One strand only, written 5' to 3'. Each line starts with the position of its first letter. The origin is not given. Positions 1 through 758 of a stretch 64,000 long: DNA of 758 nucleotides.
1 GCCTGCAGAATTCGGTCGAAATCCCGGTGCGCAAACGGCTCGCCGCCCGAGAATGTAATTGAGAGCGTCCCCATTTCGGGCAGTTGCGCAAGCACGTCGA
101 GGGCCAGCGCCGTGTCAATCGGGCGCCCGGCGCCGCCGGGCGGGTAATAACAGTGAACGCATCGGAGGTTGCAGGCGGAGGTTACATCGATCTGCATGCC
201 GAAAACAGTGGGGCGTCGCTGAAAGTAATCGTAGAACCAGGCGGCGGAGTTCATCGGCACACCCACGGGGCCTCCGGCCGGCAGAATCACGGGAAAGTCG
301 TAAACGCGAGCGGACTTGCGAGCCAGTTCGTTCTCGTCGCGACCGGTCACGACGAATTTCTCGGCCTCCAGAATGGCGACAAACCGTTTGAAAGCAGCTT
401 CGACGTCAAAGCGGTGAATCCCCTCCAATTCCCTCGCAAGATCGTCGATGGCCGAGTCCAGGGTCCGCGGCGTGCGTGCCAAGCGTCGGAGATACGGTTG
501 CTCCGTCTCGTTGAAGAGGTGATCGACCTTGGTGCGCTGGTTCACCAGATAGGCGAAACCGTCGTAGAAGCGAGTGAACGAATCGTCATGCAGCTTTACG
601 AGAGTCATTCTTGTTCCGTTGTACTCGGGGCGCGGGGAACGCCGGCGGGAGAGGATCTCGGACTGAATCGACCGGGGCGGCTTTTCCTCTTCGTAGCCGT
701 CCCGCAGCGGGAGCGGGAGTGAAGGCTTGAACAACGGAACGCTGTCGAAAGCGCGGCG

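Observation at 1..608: Key maturase is invisible in the ORF track: rSAM enzyme with fused PqqD-like domain truncated by the window edge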

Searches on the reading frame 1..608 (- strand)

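Call 4: search_protein_families(library=ncbifam, proteins=[window:1-608:-], max_evalue=0.01)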
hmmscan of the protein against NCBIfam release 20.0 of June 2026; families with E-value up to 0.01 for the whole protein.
window:1-608:- (202 aa): 38 families (the best 25 are shown)
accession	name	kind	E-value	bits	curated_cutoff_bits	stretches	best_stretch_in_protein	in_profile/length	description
TIGR04250.1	SCM_rSAM_ScmE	equivalog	2.8e-10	39.6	400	1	138-201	5-70/358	SynChlorMet cassette radical SAM/SPASM protein ScmE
TIGR02109.1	PQQ_syn_pqqE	equivalog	1.6e-07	30.6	381.35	1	137-200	8-73/358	pyrroloquinoline quinone biosynthesis protein PqqE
NF045574.1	sacti_mat_StsB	exception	1.6e-07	30.6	625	1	140-200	100-161/466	StsB family radical SAM/SPASM domain sactipeptide maturase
NF001199.0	PRK00164.2-1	equivalog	2.9e-07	29.9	231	1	126-201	4-79/308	GTP 3',8-cyclase MoaA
TIGR02668.1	moaA_archaeal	equivalog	3.8e-07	29.4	325.25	1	127-201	3-77/303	GTP 3',8-cyclase MoaA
TIGR04082.1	rSAM_for_selen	equivalog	6.8e-07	28.4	350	1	132-200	195-266/516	thio(seleno)oxazole modification radical SAM maturase SbtM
TIGR02666.1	moaA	equivalog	9.1e-07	28.1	284.05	1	127-201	3-80/336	GTP 3',8-cyclase MoaA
TIGR04347.1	pseudo_SAM_Halo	equivalog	2.2e-06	27.2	525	1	130-200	35-104/390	TIGR04347 family pseudo-SAM/SPASM protein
TIGR04546.1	rSAM_ahbC_deAc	equivalog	2.7e-06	26.5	650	1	140-198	43-103/390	12,18-didecarboxysiroheme deacetylase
TIGR04303.1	GeoRSP_rSAM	equivalog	4e-06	26.6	400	1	141-200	10-68/325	GeoRSP system radical SAM/SPASM protein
TIGR03962.1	mycofact_rSAM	equivalog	4.5e-06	26.1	265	1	138-201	14-78/339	mycofactocin radical SAM maturase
TIGR03913.1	rad_SAM_trio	equivalog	7e-06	24.7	591.75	1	138-201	21-85/477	GDL motif peptide-associated radical SAM/SPASM maturase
TIGR04051.1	rSAM_NirJ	equivalog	1.1e-05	24.6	515.45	1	143-198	9-66/354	heme d1 biosynthesis radical SAM protein NirJ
NF047865.1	rSAM_PapB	equivalog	1.3e-05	24.6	340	1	138-193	5-66/330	PapB family radical SAM/SPASM ranthipeptide maturase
TIGR04103.1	rSAM_nif11_3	equivalog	2e-05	23.4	725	1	141-200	10-70/412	nif11-class peptide radical SAM maturase 3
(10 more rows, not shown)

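Call 5: search_protein_families(library=pfam, proteins=[window:1-608:-], max_evalue=0.01)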
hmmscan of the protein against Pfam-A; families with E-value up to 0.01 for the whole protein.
window:1-608:- (202 aa): 2 families
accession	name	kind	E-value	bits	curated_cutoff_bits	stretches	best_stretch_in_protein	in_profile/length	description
PF04055.27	Radical_SAM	-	4.1e-10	40.5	29.5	1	142-201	3-66/166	Radical SAM superfamily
PF13353.11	Fer4_12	-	0.00054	20.7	22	1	144-194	13-66/137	4Fe-4S single cluster domain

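Call 6: find_homologous_proteins(query=window:1-608:-)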
Query window:1-608:- (202 aa): 4 proteins with E <= 0.001 among 537 candidates.
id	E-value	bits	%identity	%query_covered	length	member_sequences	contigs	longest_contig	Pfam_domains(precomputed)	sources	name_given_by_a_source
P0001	7.4e-7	47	49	28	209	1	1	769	PF04055.28,PF13353.12,PF05402.19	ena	-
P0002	8.0e-7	47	42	35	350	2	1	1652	PF13186.12,PF04055.28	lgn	-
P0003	6.3e-6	44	43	33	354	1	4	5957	PF13186.12,PF04055.28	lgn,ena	-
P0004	8.0e-5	41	45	30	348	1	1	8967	PF13186.12,PF04055.28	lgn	-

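Call 8: find_related_loci(query=window:1-608:-, collection=genome_contigs, flank=10000)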
Query window:1-608:- (202 aa) in genome_contigs; peptide patterns used: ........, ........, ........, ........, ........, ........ (x = any residue, [..] = any of these).
83 stretches matched a pattern, but none encodes a relative of the query by tblastn (E <= 1e-3).

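Call 9: find_related_loci(query=window:1-608:-, collection=metagenome_contigs, flank=10000)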
Query window:1-608:- (202 aa) in metagenome_contigs; peptide patterns used: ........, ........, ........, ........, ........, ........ (x = any residue, [..] = any of these).
112 stretches matched a pattern, but none encodes a relative of the query by tblastn (E <= 1e-3).

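Call 12: search_solved_structures(query=window:1-608:-, max_evalue=1, show_alignments=3)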
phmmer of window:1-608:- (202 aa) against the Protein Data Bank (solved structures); distinct sequences matched with E-value up to 1: 18.
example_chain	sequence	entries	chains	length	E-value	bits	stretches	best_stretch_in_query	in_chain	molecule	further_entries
6c8v_A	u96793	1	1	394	0.00037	23.7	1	133-198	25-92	Coenzyme PQQ synthesis protein E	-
1tv7_A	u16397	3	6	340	0.023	17.8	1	136-200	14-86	Molybdenum cofactor biosynthesis protein A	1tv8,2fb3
2fb2_A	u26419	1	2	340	0.039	17.1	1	137-200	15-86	Molybdenum cofactor biosynthesis protein A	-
7tol_A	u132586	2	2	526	0.066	16.3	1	134-200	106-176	glycerol dibiphytanyl glycerol tetraether - macrocyclic archaeol synthase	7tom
6efn_A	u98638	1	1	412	0.067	16.3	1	139-198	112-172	Sporulation killing factor maturation protein SkfB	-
7n7h_A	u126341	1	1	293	0.07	16.2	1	141-194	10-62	VIPERIN-LIKE ENZYME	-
5vsl_A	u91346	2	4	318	0.087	15.9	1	132-194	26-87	Radical S-adenosyl methionine domain-containing protein 2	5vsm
5wgg_A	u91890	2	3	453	0.091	15.9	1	128-196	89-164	Radical SAM domain protein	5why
6q2p_A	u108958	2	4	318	0.1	15.7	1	132-194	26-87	Radical S-adenosyl methionine domain-containing protein 2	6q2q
9dfu_A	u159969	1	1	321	0.18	14.9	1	137-197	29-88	Radical SAM core domain-containing protein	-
5jgc_A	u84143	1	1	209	0.19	14.8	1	9-89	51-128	Protein TPR1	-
5ja5_A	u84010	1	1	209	0.19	14.8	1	9-89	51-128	Protein TPR1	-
8wm2_A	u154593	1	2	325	0.24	14.5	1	130-200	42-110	Fe-S radical SAM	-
9dfn_A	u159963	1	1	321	0.27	14.3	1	138-197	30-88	Radical SAM core domain-containing protein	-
9dgw_A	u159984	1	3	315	0.34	14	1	137-197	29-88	Radical SAM core domain-containing protein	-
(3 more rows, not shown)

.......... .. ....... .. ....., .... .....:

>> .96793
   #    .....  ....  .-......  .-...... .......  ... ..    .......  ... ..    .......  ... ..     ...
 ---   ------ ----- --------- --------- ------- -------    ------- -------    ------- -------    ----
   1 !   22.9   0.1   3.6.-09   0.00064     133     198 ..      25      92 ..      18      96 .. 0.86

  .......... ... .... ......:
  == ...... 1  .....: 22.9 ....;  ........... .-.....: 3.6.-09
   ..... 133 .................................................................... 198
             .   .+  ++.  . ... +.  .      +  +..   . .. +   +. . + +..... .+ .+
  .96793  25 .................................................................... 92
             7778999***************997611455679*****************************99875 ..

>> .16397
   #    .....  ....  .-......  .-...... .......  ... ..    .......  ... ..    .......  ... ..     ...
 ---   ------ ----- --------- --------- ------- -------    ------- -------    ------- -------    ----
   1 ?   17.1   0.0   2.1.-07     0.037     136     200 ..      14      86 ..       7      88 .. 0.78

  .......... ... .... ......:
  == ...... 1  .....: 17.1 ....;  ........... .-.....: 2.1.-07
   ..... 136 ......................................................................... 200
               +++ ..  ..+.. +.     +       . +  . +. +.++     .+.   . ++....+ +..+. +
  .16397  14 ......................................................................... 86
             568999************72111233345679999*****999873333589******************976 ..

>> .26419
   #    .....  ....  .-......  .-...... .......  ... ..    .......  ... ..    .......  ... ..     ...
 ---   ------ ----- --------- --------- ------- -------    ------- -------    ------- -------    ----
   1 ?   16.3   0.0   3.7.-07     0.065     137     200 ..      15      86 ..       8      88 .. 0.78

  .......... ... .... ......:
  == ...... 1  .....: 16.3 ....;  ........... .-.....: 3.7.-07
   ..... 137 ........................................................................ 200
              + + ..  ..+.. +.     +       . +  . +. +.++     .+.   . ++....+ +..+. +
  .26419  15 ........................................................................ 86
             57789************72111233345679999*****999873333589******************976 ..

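Call 18: search_protein_representatives(protein=window:1-608:-)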
Query: 202 residues. Proteins with E-value up to 0.001 (for the whole library): 1899; up to 1e-10: 94; up to 1e-30: 6. The best 150 are listed.
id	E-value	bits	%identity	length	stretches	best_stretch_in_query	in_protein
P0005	7.1e-39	150.1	42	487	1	1-201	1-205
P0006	1.3e-38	149.3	37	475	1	1-201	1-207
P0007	3.4e-37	144.6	50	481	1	68-202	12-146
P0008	4.2e-35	137.8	38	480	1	4-202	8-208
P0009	2.4e-33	132.0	37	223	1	1-201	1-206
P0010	5.1e-33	131.0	40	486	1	3-201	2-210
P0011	2.6e-29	118.9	38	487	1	8-201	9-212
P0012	4.7e-29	118.1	40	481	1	1-200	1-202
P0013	9.6e-29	117.0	36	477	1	7-201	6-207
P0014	1.8e-28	116.2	37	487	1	3-202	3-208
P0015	8.0e-28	114.0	34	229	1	3-202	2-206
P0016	1.8e-26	109.6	34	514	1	3-202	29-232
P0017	4.8e-26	108.2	35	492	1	3-200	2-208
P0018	1.4e-25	106.7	33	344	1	1-201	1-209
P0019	1.7e-25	106.4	33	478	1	2-202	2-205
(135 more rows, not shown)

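Call 19: search_protein_families(library=pfam, proteins=[P0005, P0006, P0007, P0008, P0010, P0011, P0012, P0013, P0014, P0017], max_evalue=0.01)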
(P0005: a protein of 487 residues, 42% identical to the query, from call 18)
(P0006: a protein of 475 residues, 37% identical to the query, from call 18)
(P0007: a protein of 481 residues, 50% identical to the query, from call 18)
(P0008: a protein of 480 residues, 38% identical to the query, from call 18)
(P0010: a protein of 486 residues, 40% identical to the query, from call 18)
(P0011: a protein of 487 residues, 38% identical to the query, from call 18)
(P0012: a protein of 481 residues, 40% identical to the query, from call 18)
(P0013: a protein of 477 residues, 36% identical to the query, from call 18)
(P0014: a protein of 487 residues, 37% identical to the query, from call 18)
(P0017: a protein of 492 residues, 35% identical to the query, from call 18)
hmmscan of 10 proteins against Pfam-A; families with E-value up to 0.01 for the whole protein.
P0005 (487 aa): 3 families
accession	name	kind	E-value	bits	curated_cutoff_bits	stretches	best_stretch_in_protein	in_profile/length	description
PF04055.27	Radical_SAM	-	1.4e-23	84.3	29.5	1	146-281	3-147/166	Radical SAM superfamily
PF13186.11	SPASM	-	2.3e-07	31.4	21.5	1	370-431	1-67/67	Iron-sulfur cluster-binding domain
PF13353.11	Fer4_12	-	0.00048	20.9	22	1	148-226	13-96/137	4Fe-4S single cluster domain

P0006 (475 aa): 3 families
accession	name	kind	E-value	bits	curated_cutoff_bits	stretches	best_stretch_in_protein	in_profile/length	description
PF04055.27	Radical_SAM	-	9.7e-25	88.1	29.5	1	147-294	2-158/166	Radical SAM superfamily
PF13186.11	SPASM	-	2.6e-11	44.1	21.5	1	371-432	1-66/67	Iron-sulfur cluster-binding domain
PF13353.11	Fer4_12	-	9.9e-05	23.1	22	1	150-220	13-87/137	4Fe-4S single cluster domain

P0007 (481 aa): 3 families
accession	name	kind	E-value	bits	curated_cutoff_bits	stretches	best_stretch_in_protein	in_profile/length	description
PF04055.27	Radical_SAM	-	6e-24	85.5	29.5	1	86-226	3-151/166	Radical SAM superfamily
PF13186.11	SPASM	-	1.6e-10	41.5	21.5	1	310-372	1-67/67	Iron-sulfur cluster-binding domain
PF13353.11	Fer4_12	-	0.0035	18.1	22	1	88-150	13-79/137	4Fe-4S single cluster domain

P0008 (480 aa): 5 families
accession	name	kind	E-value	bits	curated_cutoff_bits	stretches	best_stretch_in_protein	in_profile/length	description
PF04055.27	Radical_SAM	-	1.5e-30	107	29.5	1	146-302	1-166/166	Radical SAM superfamily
PF13186.11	SPASM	-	2.7e-09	37.6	21.5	1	371-431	1-66/67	Iron-sulfur cluster-binding domain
PF05402.18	PqqD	-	5.6e-05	23.8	23.4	1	37-89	16-66/67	Coenzyme PQQ synthesis protein D (PqqD)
PF13353.11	Fer4_12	-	9e-05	23.2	22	1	151-215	14-82/137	4Fe-4S single cluster domain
PF21747.2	YpoC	-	0.0072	16.7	27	0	261-330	8-76/111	YpoC-like protein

P0010 (486 aa): 4 families
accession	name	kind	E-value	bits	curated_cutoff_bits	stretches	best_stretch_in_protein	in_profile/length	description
PF04055.27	Radical_SAM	-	1.6e-22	80.9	29.5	1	149-302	1-163/166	Radical SAM superfamily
PF13186.11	SPASM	-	5e-09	36.8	21.5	1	374-436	1-67/67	Iron-sulfur cluster-binding domain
PF13353.11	Fer4_12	-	2.2e-06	28.4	22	1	153-218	13-82/137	4Fe-4S single cluster domain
PF05402.18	PqqD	-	0.00018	22.2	23.4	1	32-81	16-63/67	Coenzyme PQQ synthesis protein D (PqqD)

P0011 (487 aa): 3 families
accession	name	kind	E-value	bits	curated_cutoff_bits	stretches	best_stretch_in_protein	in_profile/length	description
PF04055.27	Radical_SAM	-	5.6e-25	88.9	29.5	1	152-304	5-163/166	Radical SAM superfamily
PF13186.11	SPASM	-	7.8e-11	42.5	21.5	1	373-434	1-66/67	Iron-sulfur cluster-binding domain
PF13353.11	Fer4_12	-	2e-06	28.6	22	1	154-246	15-113/137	4Fe-4S single cluster domain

P0012 (481 aa): 3 families
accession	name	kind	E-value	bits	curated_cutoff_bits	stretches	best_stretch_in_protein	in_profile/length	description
PF04055.27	Radical_SAM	-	3.1e-23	83.2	29.5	1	144-294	3-162/166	Radical SAM superfamily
PF13186.11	SPASM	-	3.1e-10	40.6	21.5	1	367-429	1-67/67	Iron-sulfur cluster-binding domain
PF13353.11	Fer4_12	-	0.002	18.9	22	1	146-221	13-93/137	4Fe-4S single cluster domain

P0013 (477 aa): 3 families
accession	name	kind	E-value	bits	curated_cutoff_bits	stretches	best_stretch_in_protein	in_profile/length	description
PF04055.27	Radical_SAM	-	1.2e-25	91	29.5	1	142-297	1-161/166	Radical SAM superfamily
PF13186.11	SPASM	-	2.1e-09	38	21.5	1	373-434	1-66/67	Iron-sulfur cluster-binding domain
PF13353.11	Fer4_12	-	5.3e-05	24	22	1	146-245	13-114/137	4Fe-4S single cluster domain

P0014 (487 aa): 3 families
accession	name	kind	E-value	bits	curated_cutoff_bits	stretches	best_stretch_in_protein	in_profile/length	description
PF04055.27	Radical_SAM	-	1.8e-22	80.7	29.5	1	146-298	1-162/166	Radical SAM superfamily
PF13186.11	SPASM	-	5.7e-09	36.6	21.5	1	372-433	1-66/67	Iron-sulfur cluster-binding domain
PF13353.11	Fer4_12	-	0.00013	22.7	22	1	150-219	13-86/137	4Fe-4S single cluster domain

P0017 (492 aa): 5 families
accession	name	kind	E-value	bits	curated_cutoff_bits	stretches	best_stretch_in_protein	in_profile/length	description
PF04055.27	Radical_SAM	-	2.1e-25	90.2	29.5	1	148-302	3-164/166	Radical SAM superfamily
PF13186.11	SPASM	-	6.1e-14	52.5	21.5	1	378-440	1-67/67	Iron-sulfur cluster-binding domain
PF05402.18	PqqD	-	6.9e-07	30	23.4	1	32-84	16-66/67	Coenzyme PQQ synthesis protein D (PqqD)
PF13353.11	Fer4_12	-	9.5e-06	26.4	22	1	150-223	13-88/137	4Fe-4S single cluster domain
PF19238.5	Radical_SAM_2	-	0.00074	19.7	26.7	0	211-296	43-131/151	Radical SAM-like domain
